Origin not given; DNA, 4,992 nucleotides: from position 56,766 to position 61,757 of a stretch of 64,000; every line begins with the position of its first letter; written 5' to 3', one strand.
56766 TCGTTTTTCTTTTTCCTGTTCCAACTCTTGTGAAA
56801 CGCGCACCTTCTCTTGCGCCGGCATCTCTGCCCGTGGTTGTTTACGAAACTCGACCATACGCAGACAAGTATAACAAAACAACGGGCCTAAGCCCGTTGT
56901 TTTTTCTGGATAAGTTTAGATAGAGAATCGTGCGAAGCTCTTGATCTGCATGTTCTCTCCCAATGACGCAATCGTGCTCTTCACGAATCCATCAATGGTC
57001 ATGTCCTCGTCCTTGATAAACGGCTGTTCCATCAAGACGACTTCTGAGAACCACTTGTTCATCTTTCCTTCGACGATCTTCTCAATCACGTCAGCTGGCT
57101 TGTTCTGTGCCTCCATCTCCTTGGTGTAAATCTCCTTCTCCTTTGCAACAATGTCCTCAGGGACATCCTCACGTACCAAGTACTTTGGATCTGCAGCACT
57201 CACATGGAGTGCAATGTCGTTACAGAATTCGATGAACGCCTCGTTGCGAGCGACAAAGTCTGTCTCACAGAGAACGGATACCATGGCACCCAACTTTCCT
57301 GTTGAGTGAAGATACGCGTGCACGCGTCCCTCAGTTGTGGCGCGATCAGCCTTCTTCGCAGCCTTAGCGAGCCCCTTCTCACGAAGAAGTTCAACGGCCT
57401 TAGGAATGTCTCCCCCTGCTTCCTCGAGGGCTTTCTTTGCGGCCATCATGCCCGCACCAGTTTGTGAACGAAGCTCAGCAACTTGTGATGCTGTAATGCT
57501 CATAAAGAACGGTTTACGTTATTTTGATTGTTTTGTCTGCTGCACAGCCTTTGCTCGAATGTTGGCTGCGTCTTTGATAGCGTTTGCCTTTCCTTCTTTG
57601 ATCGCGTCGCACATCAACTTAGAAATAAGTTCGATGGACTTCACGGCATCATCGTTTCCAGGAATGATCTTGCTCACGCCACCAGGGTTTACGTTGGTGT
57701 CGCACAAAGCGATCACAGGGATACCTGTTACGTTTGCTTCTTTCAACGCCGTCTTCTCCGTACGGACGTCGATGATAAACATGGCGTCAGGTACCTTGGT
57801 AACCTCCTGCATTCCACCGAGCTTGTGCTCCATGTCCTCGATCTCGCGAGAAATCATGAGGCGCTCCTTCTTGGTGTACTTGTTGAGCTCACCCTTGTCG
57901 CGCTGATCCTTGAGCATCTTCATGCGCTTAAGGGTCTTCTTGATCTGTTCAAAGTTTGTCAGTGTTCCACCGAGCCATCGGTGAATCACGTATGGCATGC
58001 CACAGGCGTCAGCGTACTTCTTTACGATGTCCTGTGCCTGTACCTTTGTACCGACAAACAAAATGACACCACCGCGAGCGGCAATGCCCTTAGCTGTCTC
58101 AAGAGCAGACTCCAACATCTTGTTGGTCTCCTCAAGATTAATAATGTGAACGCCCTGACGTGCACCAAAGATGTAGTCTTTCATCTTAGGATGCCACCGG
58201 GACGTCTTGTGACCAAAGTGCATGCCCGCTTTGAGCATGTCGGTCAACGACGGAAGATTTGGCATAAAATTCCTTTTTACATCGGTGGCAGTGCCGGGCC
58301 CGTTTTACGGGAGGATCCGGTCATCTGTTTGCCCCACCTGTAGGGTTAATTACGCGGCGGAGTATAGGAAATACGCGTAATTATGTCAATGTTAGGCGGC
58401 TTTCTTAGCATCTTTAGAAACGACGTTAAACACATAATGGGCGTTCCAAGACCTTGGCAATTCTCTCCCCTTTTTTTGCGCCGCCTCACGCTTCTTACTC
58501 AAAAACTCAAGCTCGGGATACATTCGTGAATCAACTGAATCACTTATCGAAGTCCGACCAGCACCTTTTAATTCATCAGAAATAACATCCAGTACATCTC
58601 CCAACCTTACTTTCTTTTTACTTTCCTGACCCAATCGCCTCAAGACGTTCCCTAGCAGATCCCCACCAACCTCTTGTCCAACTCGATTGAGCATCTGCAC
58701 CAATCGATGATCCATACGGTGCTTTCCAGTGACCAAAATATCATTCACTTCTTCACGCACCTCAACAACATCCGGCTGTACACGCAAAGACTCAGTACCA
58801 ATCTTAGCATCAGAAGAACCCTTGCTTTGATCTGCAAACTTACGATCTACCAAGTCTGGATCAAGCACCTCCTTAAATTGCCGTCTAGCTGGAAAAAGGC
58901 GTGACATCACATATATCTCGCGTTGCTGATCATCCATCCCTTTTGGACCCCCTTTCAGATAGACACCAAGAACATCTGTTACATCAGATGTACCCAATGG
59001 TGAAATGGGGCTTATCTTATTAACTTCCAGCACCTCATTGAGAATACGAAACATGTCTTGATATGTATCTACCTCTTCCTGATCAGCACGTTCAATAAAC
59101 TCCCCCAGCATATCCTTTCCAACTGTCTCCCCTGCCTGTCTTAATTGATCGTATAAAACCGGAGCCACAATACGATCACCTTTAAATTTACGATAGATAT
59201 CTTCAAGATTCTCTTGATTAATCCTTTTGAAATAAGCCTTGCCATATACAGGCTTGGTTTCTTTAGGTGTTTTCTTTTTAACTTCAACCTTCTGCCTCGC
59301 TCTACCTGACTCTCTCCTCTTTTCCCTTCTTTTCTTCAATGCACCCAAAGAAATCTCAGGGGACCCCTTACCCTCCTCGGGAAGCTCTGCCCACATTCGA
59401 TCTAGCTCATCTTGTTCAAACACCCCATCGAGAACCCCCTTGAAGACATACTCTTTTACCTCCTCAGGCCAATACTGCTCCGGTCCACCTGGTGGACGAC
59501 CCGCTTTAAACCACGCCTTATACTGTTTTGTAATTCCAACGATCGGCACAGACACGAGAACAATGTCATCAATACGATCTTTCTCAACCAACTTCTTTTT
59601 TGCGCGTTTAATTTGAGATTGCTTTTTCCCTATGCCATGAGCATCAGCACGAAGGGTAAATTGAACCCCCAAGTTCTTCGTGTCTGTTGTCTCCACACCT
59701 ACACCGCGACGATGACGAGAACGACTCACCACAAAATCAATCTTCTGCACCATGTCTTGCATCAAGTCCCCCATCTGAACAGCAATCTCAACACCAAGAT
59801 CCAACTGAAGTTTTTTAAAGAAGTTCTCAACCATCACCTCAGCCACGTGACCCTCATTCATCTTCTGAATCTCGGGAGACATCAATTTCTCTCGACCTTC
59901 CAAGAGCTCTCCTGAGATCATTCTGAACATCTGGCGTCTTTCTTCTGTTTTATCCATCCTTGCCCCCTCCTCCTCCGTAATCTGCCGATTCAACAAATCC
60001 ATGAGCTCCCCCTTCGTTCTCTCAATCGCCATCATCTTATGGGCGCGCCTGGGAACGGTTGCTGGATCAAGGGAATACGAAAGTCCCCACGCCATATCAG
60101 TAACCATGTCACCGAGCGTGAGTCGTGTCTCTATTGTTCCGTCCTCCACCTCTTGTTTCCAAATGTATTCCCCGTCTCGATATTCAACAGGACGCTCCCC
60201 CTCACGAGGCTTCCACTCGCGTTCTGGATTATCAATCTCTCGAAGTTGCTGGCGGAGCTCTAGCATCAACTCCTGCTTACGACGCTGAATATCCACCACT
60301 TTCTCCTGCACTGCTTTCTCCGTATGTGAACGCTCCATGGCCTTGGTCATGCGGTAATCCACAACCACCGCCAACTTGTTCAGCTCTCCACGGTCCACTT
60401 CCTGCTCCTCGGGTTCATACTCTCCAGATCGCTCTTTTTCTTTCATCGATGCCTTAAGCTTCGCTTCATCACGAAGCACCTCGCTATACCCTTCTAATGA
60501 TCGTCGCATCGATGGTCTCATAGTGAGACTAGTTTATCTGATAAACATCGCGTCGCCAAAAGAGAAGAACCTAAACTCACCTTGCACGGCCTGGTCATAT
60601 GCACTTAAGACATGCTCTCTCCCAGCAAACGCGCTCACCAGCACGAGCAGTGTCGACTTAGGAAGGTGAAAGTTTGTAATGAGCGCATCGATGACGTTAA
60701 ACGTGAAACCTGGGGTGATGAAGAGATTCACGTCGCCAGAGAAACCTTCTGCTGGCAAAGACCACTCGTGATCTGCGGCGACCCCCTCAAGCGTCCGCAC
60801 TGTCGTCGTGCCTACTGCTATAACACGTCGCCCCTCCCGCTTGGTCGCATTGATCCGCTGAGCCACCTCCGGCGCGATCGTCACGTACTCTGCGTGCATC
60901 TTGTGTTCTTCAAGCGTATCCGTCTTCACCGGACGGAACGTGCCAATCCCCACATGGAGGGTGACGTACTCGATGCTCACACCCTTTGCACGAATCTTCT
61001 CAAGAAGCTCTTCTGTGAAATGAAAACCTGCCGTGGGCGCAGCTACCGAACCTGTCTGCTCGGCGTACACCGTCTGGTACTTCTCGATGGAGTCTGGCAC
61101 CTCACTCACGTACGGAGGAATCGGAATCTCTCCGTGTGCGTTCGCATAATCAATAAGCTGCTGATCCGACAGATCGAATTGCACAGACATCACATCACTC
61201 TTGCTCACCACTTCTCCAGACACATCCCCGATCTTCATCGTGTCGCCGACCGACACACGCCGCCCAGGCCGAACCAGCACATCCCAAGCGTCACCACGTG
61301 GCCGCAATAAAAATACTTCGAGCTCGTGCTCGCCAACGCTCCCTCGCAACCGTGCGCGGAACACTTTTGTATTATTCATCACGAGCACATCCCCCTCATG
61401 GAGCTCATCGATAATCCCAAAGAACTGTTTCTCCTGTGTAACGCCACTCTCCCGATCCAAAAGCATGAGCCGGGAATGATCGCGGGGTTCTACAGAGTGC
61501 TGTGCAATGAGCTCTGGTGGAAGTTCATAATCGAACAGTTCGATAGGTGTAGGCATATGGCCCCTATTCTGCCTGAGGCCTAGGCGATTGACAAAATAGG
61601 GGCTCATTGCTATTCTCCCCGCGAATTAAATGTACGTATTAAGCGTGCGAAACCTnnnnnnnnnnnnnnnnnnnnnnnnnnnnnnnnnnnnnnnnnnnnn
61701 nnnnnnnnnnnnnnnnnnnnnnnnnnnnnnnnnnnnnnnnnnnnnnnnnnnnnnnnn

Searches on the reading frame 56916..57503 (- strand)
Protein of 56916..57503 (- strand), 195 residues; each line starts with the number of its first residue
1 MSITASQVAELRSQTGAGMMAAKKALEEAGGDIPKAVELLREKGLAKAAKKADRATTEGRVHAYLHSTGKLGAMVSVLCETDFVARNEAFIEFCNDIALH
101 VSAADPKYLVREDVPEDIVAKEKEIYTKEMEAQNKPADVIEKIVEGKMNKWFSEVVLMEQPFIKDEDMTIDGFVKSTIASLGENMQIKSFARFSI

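Call 28: search_protein_families(library=pfam, proteins=[window:56916-57503:-], max_evalue=0.0001)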
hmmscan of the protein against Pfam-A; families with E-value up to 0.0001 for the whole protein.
window:56916-57503:- (195 aa): 1 family
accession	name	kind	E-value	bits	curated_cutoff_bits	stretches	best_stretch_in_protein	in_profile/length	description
PF00889.24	EF_TS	-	5e-36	124.6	27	1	36-194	59-201/204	Elongation factor TS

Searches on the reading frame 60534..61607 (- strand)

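Call 28: search_protein_families(library=pfam, proteins=[window:60534-61607:-], max_evalue=0.0001)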
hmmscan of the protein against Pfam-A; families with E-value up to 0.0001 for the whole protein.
window:60534-61607:- (357 aa): 1 family
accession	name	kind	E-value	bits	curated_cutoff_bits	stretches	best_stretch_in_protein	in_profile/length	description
PF02547.20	Queuosine_synth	-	1.8e-126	422.1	25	1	23-356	2-322/322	Queuosine biosynthesis protein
